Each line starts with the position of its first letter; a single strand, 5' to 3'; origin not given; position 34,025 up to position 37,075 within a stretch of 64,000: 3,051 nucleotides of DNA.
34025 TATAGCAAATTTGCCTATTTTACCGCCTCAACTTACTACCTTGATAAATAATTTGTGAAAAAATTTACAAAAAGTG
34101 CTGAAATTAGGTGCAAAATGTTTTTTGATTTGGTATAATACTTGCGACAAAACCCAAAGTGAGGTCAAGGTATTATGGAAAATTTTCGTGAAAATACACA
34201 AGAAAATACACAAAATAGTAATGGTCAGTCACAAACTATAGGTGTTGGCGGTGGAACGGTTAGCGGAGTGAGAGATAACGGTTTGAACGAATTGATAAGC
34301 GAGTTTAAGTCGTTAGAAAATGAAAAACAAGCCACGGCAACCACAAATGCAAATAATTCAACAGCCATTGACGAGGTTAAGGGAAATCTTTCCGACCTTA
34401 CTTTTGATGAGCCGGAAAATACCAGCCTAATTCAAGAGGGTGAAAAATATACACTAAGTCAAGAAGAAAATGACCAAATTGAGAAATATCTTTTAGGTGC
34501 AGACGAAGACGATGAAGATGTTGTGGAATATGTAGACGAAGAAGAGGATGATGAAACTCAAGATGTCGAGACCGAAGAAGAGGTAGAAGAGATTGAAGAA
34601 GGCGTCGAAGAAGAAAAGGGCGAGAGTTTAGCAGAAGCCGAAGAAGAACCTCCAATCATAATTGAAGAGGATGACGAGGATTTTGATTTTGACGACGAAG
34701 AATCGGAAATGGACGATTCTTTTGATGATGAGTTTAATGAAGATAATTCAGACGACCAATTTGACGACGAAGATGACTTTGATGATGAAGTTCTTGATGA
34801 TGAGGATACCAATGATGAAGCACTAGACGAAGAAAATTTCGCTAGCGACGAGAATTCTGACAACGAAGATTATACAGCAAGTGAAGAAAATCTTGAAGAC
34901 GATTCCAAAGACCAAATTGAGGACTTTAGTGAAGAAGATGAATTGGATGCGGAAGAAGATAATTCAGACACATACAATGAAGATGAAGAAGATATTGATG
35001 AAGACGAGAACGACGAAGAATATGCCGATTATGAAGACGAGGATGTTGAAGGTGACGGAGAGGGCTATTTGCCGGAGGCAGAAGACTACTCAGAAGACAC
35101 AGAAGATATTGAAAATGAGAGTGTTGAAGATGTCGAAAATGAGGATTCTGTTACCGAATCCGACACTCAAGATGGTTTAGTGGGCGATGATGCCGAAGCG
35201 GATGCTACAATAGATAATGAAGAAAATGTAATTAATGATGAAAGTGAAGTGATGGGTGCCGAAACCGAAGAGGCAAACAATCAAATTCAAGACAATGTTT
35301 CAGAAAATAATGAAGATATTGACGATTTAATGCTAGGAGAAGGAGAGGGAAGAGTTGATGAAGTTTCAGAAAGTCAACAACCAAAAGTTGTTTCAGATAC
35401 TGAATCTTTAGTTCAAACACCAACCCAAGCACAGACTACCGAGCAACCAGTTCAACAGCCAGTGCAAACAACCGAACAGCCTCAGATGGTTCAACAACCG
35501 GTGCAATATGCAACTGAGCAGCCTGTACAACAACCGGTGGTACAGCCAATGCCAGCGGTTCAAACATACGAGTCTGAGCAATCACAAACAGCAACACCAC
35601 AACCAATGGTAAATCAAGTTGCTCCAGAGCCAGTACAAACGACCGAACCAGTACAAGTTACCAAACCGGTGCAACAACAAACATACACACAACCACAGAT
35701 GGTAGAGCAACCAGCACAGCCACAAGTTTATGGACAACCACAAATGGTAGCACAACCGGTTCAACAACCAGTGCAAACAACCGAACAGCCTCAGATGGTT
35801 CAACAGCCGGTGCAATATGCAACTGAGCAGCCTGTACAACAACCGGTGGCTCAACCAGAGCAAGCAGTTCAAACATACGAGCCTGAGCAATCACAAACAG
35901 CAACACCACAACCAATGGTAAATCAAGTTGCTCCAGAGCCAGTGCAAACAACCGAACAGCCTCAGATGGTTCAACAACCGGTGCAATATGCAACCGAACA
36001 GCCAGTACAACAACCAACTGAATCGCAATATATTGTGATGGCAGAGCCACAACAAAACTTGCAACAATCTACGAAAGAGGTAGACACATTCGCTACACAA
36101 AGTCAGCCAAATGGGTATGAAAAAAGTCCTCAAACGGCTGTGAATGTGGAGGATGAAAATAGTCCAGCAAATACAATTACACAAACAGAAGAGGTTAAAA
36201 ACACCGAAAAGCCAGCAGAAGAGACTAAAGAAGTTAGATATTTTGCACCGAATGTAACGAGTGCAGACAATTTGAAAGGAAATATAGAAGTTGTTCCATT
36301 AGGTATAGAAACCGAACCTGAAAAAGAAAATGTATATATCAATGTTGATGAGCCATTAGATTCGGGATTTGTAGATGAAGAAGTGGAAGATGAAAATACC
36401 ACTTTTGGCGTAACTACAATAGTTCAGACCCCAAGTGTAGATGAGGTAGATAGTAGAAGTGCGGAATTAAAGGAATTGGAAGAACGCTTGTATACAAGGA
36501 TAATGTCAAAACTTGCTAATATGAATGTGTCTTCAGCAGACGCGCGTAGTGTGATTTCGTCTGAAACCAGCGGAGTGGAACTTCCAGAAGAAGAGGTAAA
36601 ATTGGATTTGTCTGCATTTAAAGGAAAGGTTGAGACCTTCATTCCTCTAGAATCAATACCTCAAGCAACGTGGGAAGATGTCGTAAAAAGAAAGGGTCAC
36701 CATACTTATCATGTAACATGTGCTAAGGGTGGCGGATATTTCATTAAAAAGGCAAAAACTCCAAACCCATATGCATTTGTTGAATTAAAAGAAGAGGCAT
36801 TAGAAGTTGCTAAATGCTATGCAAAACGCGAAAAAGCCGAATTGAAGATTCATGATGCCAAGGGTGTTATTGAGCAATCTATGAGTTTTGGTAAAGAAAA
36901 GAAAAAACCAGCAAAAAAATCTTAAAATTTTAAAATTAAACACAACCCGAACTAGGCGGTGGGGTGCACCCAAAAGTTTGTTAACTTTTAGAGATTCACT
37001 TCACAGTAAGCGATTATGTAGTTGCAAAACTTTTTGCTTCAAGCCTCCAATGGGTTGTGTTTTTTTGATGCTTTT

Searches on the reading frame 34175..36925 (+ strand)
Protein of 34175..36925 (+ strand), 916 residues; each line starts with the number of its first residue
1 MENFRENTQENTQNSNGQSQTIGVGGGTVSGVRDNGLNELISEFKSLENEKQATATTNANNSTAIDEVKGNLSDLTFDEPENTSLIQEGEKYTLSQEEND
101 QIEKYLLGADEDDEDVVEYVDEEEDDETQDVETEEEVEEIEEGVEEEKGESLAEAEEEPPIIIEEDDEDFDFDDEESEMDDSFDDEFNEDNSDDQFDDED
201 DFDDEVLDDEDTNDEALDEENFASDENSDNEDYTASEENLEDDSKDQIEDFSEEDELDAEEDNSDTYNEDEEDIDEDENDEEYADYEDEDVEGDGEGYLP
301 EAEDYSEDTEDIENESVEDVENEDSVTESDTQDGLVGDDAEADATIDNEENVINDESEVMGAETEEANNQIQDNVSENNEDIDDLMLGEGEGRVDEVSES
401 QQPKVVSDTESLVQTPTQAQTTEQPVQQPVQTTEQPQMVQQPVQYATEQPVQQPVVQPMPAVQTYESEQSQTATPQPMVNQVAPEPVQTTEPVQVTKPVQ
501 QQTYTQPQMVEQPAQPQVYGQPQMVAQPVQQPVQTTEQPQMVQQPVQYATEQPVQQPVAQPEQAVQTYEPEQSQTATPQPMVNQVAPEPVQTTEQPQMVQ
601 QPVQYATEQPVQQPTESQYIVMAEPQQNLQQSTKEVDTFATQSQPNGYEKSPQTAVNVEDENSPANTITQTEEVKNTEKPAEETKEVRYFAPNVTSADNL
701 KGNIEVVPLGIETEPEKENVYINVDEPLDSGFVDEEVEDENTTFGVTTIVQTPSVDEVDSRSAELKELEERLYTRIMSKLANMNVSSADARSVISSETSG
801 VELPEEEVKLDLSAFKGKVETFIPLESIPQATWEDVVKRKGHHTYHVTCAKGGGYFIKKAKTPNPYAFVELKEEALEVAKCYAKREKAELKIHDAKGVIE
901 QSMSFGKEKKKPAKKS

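Call 73: search_protein_families(library=pfam, proteins=[window:34175-36925:+], max_evalue=0.001)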
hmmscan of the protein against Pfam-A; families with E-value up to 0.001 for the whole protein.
window:34175-36925:+ (916 aa): 1 family
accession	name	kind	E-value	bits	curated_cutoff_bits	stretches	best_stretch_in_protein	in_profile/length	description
PF09954.14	DUF2188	-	9e-07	29.4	22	1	845-904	1-61/62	Uncharacterized protein conserved in bacteria (DUF2188)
